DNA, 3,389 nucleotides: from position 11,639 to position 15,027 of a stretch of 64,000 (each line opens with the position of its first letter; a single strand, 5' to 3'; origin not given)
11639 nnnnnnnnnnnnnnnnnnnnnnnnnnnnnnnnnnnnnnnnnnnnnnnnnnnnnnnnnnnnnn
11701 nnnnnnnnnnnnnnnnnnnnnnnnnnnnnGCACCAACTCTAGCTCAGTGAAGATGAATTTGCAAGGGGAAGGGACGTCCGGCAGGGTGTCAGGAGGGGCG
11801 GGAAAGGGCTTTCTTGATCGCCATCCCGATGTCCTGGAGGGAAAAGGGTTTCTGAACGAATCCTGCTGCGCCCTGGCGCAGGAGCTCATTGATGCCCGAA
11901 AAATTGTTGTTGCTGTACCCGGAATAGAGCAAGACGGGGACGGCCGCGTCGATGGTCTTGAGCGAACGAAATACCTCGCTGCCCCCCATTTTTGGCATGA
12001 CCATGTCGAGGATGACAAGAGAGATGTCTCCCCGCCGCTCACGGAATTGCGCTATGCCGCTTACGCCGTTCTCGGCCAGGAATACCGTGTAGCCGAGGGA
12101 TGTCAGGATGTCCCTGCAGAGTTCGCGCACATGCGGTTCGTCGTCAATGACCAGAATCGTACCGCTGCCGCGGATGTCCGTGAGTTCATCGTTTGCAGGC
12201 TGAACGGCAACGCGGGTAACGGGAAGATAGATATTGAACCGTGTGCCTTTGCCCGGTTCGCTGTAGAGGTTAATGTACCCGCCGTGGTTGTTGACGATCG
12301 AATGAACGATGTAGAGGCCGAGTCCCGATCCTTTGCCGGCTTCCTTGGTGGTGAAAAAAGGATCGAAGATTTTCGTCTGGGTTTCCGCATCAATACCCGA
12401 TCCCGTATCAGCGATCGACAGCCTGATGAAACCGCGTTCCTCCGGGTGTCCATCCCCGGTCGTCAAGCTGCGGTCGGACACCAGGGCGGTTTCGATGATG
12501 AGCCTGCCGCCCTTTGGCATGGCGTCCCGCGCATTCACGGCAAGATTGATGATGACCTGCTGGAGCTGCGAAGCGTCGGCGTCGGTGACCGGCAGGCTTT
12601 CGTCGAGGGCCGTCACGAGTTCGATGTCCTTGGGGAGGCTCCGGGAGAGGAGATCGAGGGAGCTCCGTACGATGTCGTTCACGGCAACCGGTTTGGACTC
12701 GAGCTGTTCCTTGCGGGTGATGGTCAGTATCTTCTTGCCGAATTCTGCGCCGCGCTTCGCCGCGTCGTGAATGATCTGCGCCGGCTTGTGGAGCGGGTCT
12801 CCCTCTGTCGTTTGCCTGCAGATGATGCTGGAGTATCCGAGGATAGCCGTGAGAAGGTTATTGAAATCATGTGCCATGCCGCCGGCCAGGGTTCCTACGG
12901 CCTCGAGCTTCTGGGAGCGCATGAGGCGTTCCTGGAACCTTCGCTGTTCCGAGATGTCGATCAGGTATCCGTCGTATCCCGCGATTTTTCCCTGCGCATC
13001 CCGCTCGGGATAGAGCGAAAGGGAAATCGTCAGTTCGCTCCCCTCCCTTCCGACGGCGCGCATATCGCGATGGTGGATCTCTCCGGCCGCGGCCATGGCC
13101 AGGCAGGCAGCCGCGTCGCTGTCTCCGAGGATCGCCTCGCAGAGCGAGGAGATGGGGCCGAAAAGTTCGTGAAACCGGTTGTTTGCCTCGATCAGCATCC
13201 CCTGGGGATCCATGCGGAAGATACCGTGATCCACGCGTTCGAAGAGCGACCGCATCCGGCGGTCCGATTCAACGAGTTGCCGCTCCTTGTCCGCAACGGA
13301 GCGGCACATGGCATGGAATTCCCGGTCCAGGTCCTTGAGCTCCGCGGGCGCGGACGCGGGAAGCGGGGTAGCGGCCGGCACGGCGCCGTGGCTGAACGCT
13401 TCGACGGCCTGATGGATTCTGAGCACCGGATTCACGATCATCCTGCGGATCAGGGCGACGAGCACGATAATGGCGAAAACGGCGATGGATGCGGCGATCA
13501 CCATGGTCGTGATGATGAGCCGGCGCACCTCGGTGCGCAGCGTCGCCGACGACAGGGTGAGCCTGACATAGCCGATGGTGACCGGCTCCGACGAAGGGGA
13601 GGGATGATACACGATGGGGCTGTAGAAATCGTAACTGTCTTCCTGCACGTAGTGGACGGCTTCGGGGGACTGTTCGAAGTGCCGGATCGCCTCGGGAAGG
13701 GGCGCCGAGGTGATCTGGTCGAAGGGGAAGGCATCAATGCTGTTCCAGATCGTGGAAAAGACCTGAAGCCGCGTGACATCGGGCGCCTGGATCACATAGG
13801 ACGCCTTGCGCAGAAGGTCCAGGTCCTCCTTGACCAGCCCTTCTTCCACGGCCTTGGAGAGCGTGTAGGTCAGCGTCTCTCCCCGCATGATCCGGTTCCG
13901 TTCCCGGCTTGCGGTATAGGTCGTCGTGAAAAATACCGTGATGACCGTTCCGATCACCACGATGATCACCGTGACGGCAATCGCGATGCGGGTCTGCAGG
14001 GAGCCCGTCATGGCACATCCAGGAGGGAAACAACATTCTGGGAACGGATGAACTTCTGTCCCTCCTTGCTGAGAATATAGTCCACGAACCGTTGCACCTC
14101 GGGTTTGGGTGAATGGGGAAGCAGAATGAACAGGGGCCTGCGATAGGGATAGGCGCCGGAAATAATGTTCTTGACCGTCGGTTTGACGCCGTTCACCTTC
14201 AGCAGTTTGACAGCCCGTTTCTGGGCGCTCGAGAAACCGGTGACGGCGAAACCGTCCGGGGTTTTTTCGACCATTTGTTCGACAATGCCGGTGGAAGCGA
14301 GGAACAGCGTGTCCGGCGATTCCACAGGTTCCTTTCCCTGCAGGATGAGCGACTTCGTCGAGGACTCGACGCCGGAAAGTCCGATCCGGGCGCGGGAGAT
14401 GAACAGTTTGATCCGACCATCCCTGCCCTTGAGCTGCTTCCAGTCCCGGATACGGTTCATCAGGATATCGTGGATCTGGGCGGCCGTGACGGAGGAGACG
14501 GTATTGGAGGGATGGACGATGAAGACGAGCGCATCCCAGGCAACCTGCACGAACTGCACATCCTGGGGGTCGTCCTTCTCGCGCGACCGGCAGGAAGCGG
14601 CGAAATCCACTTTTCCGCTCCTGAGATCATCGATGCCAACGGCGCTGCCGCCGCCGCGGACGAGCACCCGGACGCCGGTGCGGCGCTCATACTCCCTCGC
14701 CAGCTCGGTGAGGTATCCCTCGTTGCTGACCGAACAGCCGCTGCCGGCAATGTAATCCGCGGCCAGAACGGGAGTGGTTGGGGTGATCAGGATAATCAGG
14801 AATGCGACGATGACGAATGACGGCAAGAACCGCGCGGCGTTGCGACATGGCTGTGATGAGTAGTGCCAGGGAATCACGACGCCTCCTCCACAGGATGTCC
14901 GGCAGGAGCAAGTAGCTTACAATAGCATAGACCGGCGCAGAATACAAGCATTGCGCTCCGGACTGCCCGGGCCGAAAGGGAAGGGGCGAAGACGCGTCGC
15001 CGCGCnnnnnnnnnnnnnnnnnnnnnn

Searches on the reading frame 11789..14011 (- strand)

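Call 48: search_protein_families(library=pfam, proteins=[window:11789-14011:-], max_evalue=0.001)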
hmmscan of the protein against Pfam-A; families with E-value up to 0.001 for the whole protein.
window:11789-14011:- (740 aa): 6 families
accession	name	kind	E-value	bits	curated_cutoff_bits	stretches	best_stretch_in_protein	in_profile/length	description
PF02518.31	HATPase_c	-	1.4e-24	87.1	26.4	1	479-599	2-110/111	Histidine kinase-, DNA gyrase B-, and HSP90-like ATPase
PF00072.30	Response_reg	-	2e-22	79.9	30.2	1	619-732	1-110/111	Response regulator receiver domain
PF08448.16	PAS_4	-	7.7e-06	26.6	23.1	1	258-358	2-110/110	PAS fold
PF13188.13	PAS_8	-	8.9e-06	25.9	21.8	1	252-299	2-51/65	PAS domain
PF00512.31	HisKA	-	2.6e-05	24.6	26.9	1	373-436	3-65/66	His Kinase A (phospho-acceptor) domain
PF13426.13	PAS_9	-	0.00068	20.3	27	0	262-355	2-103/103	PAS domain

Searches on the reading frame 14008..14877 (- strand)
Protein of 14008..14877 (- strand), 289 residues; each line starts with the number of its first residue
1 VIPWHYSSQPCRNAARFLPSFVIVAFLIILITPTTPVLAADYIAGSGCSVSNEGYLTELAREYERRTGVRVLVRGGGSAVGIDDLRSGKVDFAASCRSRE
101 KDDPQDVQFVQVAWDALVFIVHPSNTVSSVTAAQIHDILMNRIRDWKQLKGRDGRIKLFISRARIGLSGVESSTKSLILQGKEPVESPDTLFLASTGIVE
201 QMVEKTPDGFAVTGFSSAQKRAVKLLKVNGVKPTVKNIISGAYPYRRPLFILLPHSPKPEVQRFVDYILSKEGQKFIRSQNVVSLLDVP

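Call 48: search_protein_families(library=pfam, proteins=[window:14008-14877:-], max_evalue=0.001)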
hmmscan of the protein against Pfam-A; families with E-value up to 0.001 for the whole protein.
window:14008-14877:- (289 aa): 4 families
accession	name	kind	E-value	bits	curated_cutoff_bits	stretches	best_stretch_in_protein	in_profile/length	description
PF12849.12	PBP_like_2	-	3.1e-25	89.9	27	1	40-272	9-267/267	PBP superfamily domain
PF13531.11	SBP_bac_11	-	5.9e-09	36.5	25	1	53-279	10-223/227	Bacterial extracellular solute-binding protein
PF12727.12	PBP_like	-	0.00019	21.1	27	1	61-155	2-95/193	PBP superfamily domain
PF00497.25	SBP_bac_3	-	0.00069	19.8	26.4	0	53-126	22-95/132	Bacterial extracellular solute-binding proteins, family 3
